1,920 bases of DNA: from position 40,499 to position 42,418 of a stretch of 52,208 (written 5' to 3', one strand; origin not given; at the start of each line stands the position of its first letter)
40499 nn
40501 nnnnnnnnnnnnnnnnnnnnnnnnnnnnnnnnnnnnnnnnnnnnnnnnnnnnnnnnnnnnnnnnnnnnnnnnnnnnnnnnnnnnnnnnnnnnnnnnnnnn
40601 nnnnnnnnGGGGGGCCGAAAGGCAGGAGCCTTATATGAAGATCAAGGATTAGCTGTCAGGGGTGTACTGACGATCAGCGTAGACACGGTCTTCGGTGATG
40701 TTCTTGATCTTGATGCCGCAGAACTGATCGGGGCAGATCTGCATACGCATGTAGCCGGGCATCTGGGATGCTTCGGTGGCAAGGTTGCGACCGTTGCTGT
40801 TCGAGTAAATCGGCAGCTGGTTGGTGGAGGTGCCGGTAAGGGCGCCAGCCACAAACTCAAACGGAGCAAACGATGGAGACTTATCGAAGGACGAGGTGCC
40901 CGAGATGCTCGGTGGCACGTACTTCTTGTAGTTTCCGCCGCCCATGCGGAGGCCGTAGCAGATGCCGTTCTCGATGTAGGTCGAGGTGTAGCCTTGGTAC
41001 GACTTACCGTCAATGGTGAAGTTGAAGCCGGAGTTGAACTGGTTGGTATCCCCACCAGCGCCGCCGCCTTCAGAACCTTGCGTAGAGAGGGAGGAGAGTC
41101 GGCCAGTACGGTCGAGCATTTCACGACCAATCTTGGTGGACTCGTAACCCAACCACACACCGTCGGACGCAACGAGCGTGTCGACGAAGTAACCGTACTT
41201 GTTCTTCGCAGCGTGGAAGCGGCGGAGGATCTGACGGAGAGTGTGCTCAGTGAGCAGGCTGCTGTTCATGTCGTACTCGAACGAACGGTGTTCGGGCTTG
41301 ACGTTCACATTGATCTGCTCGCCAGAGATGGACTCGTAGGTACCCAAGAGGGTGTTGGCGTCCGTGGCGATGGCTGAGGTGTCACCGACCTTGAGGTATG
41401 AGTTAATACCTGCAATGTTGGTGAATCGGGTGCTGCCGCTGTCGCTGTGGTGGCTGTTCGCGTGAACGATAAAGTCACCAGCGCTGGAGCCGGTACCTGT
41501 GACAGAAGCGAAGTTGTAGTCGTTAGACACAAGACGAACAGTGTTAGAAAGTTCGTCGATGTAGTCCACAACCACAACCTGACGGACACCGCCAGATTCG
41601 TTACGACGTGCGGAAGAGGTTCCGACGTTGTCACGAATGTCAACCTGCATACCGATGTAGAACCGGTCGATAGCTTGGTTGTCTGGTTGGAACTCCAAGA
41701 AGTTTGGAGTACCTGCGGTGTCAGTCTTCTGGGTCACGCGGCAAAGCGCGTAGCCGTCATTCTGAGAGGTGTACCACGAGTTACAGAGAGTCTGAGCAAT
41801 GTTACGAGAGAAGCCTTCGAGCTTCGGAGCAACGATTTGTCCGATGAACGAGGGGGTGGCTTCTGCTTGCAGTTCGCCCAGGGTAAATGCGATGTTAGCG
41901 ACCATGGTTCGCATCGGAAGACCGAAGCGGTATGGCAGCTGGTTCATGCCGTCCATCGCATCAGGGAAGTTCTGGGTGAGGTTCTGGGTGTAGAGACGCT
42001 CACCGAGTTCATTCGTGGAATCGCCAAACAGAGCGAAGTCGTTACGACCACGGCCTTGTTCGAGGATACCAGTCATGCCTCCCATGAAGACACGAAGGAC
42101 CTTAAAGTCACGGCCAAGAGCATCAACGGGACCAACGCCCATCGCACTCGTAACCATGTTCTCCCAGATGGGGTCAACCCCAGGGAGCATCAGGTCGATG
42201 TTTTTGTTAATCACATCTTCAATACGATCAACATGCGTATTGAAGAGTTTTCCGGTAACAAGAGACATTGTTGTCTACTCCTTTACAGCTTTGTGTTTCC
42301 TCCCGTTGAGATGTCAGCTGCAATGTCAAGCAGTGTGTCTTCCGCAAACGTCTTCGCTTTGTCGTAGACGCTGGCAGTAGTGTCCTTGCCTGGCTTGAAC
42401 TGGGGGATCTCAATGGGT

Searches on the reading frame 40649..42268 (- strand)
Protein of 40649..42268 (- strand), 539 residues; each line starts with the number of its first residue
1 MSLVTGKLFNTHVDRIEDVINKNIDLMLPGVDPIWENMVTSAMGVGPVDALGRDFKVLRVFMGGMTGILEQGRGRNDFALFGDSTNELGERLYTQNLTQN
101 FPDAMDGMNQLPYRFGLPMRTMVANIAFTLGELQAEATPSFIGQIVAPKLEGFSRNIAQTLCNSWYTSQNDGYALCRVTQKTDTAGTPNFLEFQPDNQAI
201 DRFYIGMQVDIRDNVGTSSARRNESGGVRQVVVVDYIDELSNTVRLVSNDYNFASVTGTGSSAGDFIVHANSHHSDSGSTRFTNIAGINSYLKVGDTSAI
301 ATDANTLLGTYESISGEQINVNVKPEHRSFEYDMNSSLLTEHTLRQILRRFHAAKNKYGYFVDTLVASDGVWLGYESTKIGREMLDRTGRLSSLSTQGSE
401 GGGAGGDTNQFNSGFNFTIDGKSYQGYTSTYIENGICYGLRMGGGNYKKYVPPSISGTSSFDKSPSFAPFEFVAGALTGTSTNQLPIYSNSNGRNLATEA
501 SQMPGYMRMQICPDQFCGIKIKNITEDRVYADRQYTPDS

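Call 5: search_protein_families(library=pfam, proteins=[window:40649-42268:-], max_evalue=0.1)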
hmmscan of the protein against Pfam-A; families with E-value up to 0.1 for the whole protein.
window:40649-42268:- (539 aa): 0 families

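Call 6: search_protein_families(library=phrogs, proteins=[window:40649-42268:-], max_evalue=0.1)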
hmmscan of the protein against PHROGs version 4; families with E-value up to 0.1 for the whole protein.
window:40649-42268:- (539 aa): 0 families

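Call 8: search_dna_similar(query=window:40649-42268:-, collection=phages, mode=protein, max_evalue=0.001)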
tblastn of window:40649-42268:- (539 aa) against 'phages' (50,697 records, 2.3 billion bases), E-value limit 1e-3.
No match.
